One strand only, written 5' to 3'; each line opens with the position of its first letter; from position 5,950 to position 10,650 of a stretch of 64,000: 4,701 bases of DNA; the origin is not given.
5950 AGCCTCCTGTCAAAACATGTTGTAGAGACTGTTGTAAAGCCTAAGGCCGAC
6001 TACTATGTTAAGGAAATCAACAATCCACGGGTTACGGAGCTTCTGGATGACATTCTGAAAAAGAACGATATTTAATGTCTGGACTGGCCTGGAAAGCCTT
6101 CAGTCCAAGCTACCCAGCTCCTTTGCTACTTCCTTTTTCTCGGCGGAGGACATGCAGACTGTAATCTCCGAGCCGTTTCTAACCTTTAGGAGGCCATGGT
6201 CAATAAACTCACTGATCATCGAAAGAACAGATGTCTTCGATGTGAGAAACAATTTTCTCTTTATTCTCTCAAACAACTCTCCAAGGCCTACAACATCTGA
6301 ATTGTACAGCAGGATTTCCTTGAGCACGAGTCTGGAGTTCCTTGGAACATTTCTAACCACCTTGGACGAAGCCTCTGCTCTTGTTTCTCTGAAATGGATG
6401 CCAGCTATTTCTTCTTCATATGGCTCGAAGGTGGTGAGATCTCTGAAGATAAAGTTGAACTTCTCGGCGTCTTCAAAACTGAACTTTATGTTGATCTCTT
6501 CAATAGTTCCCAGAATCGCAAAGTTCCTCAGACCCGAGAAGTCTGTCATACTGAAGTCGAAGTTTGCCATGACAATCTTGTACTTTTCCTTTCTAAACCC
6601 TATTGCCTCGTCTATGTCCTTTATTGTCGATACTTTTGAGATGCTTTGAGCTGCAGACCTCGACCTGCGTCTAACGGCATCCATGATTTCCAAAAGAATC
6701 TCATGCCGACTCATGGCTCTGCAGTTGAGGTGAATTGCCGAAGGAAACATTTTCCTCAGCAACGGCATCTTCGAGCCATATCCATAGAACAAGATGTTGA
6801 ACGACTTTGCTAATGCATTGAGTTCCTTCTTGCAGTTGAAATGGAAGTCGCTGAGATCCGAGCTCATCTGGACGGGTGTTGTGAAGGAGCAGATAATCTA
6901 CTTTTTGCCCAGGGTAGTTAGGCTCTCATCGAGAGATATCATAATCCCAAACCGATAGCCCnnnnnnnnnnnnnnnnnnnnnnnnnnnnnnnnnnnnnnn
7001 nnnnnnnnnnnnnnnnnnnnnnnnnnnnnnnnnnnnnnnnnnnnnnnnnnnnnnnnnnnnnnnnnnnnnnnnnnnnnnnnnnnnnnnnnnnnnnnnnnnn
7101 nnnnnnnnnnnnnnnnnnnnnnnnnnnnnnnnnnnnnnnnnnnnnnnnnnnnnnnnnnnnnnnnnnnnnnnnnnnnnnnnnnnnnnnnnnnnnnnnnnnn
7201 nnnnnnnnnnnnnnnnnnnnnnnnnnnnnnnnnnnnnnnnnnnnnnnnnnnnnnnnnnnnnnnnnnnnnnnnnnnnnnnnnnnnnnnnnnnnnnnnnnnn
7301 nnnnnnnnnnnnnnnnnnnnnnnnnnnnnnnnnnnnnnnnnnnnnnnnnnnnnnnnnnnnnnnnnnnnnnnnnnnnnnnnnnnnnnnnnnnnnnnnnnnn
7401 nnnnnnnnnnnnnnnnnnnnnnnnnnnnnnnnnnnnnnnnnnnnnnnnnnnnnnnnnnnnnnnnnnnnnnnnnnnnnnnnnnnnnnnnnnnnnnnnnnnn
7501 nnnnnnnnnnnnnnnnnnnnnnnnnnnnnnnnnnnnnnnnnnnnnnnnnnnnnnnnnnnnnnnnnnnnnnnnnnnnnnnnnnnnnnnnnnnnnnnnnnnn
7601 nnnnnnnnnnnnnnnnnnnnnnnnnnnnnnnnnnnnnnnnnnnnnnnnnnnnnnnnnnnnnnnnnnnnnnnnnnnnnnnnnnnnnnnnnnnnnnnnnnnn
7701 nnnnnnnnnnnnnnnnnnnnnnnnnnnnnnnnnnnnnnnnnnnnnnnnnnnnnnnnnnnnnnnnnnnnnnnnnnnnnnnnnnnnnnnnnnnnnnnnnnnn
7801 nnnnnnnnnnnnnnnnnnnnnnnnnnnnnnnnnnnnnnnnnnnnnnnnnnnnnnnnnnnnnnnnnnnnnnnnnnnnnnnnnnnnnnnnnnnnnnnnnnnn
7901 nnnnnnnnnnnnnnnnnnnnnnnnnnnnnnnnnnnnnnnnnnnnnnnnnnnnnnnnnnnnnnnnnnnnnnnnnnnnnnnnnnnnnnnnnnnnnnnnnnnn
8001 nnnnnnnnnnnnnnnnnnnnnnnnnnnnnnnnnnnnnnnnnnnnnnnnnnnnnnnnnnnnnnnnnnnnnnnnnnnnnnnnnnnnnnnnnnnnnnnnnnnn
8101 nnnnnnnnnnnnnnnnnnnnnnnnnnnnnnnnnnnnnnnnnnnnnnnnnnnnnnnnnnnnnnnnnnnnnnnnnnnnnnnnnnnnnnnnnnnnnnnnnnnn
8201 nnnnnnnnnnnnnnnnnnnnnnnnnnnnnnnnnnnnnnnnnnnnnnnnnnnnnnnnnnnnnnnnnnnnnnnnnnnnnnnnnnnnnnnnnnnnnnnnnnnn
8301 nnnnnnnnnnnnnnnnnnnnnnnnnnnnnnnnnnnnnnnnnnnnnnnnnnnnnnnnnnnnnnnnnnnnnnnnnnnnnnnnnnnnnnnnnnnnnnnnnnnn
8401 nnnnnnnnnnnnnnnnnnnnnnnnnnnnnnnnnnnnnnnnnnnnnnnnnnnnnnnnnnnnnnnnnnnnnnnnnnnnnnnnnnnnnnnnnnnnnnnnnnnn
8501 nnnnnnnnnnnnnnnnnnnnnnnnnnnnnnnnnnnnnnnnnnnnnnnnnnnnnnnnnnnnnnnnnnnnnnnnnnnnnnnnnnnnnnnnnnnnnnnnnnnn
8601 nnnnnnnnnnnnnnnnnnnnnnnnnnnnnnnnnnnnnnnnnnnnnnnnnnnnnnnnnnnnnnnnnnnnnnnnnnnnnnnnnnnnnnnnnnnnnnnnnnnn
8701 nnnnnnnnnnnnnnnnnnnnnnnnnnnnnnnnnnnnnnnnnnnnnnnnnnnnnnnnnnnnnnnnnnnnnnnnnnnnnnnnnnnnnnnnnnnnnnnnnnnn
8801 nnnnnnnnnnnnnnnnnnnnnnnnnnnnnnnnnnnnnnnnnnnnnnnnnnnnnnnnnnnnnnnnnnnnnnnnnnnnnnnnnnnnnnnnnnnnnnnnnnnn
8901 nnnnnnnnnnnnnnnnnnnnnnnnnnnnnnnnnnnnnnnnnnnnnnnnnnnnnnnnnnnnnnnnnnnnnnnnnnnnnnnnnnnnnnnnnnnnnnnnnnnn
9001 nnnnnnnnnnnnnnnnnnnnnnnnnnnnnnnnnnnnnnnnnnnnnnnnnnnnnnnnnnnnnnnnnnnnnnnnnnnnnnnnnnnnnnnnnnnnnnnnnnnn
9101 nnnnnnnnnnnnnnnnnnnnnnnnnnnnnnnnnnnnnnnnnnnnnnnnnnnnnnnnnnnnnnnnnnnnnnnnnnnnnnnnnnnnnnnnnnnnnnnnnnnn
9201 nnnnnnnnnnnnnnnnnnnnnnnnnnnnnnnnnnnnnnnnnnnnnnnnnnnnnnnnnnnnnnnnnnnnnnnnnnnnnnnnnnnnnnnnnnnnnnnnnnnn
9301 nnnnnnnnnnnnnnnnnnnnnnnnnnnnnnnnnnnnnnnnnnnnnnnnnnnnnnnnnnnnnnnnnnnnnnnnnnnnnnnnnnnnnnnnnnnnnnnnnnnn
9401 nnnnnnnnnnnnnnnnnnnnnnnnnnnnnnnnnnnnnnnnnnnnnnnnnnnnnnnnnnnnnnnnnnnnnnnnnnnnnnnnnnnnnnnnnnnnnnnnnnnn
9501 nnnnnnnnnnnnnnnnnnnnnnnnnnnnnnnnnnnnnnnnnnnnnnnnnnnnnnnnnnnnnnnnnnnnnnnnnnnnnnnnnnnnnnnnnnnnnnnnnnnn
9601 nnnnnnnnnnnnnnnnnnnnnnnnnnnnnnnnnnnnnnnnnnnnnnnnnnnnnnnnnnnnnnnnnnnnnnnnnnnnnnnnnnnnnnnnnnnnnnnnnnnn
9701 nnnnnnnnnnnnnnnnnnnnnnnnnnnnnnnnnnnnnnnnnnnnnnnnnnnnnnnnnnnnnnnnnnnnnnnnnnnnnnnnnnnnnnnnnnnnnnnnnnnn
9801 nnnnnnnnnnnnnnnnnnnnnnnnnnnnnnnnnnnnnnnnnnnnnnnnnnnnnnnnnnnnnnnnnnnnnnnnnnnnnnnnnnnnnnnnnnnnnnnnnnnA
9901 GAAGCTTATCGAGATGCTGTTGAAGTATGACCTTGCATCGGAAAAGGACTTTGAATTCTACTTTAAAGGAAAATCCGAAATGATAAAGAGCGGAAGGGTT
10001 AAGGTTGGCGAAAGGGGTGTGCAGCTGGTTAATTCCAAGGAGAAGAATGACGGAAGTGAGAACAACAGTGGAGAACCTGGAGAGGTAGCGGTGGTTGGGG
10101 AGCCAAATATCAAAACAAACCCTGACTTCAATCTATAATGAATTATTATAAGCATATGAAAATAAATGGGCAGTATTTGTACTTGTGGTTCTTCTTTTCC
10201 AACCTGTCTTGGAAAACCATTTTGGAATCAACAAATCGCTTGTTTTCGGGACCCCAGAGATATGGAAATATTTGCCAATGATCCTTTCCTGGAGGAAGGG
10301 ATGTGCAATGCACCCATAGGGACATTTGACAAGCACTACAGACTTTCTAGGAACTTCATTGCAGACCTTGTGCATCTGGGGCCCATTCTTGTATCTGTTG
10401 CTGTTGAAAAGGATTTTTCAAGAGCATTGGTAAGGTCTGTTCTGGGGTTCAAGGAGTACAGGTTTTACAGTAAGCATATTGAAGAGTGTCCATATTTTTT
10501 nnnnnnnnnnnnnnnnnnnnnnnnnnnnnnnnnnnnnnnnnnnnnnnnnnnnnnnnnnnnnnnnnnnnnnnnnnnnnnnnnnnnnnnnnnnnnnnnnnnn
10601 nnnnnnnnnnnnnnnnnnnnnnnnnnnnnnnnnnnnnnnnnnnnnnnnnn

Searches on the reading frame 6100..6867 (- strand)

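Call 4: search_protein_families(library=pfam, proteins=[window:6100-6867:-], max_evalue=0.01)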
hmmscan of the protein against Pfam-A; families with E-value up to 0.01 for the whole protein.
window:6100-6867:- (255 aa): 2 families
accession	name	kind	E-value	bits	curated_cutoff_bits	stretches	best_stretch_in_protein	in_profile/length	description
PF04084.20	RecA-like_ORC2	-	9.5e-14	51.7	25.1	1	16-186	46-246/251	Origin recognition complex subunit 2 RecA-like domain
PF24882.1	WHD_ORC2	-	0.00019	21.4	27.3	1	195-233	11-49/63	ORC2 WHD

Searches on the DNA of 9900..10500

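Call 35: search_rna_families(source=window, start=9900, end=10500, threshold=evalue, max_evalue=1)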
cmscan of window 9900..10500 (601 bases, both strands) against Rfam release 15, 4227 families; matches with E-value up to 1: 0.
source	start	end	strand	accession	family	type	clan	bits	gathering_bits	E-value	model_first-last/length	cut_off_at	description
